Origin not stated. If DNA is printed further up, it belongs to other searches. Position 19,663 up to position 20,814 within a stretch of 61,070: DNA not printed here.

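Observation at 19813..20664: H-NOX heme sensor domain fused to a winged-helix-like tail: candidate one-component NO/O2-responsive regulator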

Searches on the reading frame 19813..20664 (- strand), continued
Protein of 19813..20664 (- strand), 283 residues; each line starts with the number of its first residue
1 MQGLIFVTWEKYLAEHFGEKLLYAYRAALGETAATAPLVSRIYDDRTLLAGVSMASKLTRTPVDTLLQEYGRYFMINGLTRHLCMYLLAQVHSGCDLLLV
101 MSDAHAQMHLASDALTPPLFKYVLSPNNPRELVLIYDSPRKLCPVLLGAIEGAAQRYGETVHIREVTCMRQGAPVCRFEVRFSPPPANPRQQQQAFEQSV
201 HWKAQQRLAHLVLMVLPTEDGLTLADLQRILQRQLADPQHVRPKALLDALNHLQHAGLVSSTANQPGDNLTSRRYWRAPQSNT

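Call 54: search_solved_structures(query=A1, max_evalue=0.001, show_alignments=5)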
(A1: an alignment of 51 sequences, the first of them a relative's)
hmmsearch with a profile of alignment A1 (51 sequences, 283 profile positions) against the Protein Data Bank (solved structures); distinct sequences matched with E-value up to 0.001: 27.
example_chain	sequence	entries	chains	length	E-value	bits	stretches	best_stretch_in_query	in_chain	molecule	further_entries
4u9b_A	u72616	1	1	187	4.5e-15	58.9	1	1-184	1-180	NO-binding heme-dependent sensor protein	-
2kii_A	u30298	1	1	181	6.6e-15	58.4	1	1-182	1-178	Putative uncharacterized protein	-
2kil_A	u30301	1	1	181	5.2e-14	55.5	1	1-182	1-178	Putative uncharacterized protein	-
4u99_A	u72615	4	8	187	5.3e-14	55.4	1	1-184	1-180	NO-binding heme-dependent sensor protein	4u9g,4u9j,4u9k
4fdk_A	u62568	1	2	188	2.4e-11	46.7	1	1-186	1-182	Methyl-accepting chemotaxis protein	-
4iae_A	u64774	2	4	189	2.9e-11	46.4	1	1-184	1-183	Alr2278 protein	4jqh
2o09_A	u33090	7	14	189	4.1e-11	46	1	1-184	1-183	Alr2278 protein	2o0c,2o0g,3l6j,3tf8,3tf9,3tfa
6mx5_A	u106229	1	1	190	5.6e-11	45.5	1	1-183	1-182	Alr2278 protein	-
4iah_A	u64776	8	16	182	7e-11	45.2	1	1-182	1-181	Alr2278 protein | H-NOX domain protein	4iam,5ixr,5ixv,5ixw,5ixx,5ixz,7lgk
1xbn_A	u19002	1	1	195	1e-10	44.7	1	1-187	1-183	Methyl-accepting chemotaxis protein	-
1u4h_A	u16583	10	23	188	1.1e-10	44.6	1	1-186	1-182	Heme-based Methyl-accepting Chemotaxis Protein | Methyl-accepting chemotaxis protein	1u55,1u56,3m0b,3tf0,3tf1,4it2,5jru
3tfd_A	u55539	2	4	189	3.3e-10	43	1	1-184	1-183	Alr2278 protein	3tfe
6cww_A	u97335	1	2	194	3.4e-10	42.9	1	1-189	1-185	Methyl-accepting chemotaxis protein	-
3iqb_A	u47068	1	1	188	3.4e-10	42.9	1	1-186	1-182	Methyl-accepting chemotaxis protein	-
3nvr_A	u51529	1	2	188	3.9e-10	42.8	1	1-186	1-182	Methyl-accepting chemotaxis protein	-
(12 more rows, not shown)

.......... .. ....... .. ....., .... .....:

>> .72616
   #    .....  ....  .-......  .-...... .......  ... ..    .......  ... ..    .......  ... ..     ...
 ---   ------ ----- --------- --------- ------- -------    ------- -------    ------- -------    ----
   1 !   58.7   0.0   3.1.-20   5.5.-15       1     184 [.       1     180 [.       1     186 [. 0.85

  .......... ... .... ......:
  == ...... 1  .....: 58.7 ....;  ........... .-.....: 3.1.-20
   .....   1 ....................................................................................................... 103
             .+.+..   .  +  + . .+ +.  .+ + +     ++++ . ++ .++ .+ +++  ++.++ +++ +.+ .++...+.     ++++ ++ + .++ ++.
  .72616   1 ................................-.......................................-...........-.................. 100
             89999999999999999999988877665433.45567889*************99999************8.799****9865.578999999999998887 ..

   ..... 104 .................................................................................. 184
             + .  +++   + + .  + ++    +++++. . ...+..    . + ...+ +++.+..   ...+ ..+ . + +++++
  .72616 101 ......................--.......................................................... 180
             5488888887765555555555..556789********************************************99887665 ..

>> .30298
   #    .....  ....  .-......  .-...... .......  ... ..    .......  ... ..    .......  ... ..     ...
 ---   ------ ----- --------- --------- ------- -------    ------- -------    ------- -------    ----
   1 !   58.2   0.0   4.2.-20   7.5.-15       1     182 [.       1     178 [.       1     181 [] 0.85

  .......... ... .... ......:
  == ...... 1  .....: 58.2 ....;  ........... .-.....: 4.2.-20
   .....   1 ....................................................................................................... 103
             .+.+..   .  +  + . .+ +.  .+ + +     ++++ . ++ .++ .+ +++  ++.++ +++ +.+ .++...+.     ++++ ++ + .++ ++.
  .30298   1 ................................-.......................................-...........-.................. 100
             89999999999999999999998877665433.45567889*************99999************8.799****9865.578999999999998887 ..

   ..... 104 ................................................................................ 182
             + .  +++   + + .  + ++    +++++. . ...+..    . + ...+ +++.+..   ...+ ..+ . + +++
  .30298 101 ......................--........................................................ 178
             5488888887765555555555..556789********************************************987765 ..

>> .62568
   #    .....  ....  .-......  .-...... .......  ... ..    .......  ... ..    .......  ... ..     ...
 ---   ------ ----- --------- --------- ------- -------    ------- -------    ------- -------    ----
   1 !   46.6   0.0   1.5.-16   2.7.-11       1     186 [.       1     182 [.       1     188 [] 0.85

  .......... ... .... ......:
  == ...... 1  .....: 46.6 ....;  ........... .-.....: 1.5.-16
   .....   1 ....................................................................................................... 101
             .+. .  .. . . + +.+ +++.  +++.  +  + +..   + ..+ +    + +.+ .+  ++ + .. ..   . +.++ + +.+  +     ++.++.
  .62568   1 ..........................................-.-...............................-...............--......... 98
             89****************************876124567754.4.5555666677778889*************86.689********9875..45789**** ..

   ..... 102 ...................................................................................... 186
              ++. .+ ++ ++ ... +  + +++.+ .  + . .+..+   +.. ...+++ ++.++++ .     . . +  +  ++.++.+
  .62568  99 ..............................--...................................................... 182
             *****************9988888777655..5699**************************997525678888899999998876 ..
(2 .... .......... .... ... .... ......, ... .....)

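Call 61: find_encoding_contigs(protein=P0003, flank=8000, max_places=2)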
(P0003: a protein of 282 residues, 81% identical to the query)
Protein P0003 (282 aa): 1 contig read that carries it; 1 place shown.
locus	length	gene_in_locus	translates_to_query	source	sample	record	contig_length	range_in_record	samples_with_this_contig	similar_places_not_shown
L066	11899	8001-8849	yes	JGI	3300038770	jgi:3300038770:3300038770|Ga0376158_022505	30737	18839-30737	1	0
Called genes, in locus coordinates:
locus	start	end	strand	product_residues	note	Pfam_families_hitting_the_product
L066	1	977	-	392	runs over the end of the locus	PF00682:HMGL-like, PF22617:HCS_D2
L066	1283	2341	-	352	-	PF02826:2-Hacid_dh_C (weak), PF03446:NAD_binding_2, PF03807:F420_oxidored, PF07991:KARI_N, PF01450:KARI_C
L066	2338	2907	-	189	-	PF22629:ACT_AHAS_ss, PF13710:ACT_5 (weak), PF10369:ALS_ss_C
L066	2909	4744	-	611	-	PF02776:TPP_enzyme_N, PF00205:TPP_enzyme_M, PF02775:TPP_enzyme_C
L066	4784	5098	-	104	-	-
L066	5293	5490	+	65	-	-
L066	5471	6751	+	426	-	PF03301:Trp_dioxygenase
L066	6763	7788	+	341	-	PF00579:tRNA-synt_1b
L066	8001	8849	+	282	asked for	PF07700:HNOB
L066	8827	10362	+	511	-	PF00282:Pyridoxal_deC, PF05889:SepSecS (weak)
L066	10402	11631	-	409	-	PF16952:Gln-synt_N_2, PF00120:Gln-synt_C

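Call 73: search_protein_families(library=ncbifam, proteins=[L003:6423-7541:+, L009:4080-5141:+, L022:7501-8436:+], max_evalue=1)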
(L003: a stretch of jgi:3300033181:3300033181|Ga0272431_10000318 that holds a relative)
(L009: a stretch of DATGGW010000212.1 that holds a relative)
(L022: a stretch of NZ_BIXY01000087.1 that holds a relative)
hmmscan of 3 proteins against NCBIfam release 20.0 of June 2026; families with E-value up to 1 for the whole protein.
L003:6423-7541:+ (372 aa): 1 family
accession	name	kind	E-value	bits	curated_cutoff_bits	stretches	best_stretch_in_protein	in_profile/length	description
TIGR04025.1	PPOX_FMN_DR2398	subfamily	9.5e-17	60.8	170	2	211-339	17-139/197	MSMEG_1061 family FMN-dependent PPOX-type flavoprotein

L009:4080-5141:+ (353 aa): 1 family
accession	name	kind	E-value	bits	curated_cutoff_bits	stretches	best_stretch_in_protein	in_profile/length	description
TIGR04025.1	PPOX_FMN_DR2398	subfamily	3.7e-20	72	170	2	192-320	17-139/197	MSMEG_1061 family FMN-dependent PPOX-type flavoprotein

L022:7501-8436:+ (311 aa): 6 families
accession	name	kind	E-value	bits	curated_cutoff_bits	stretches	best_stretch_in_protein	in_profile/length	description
NF037973.1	metallo_SslE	exception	3.8e-05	21.2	3000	1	31-113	10-93/1519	lipoprotein metalloprotease SslE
NF033761.1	gliding_GltJ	equivalog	0.00026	20.2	450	1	9-170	351-509/671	adventurous gliding motility protein GltJ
NF008084.0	PRK10819.1-5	equivalog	0.00096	19.1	315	1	70-159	55-151/249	TonB system transport protein TonB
TIGR04526.1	predic_Ig_block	subfamily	0.17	10.7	150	1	79-170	89-185/693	putative immunoglobulin-blocking virulence protein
NF005846.3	PRK07764.1-6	equivalog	0.83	8.6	625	0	84-166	458-542/628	DNA polymerase III subunit gamma and tau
NF005411.0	PRK06975.1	equivalog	0.92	7.7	414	0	43-109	253-317/660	fused uroporphyrinogen-III synthase HemD/membrane protein HemX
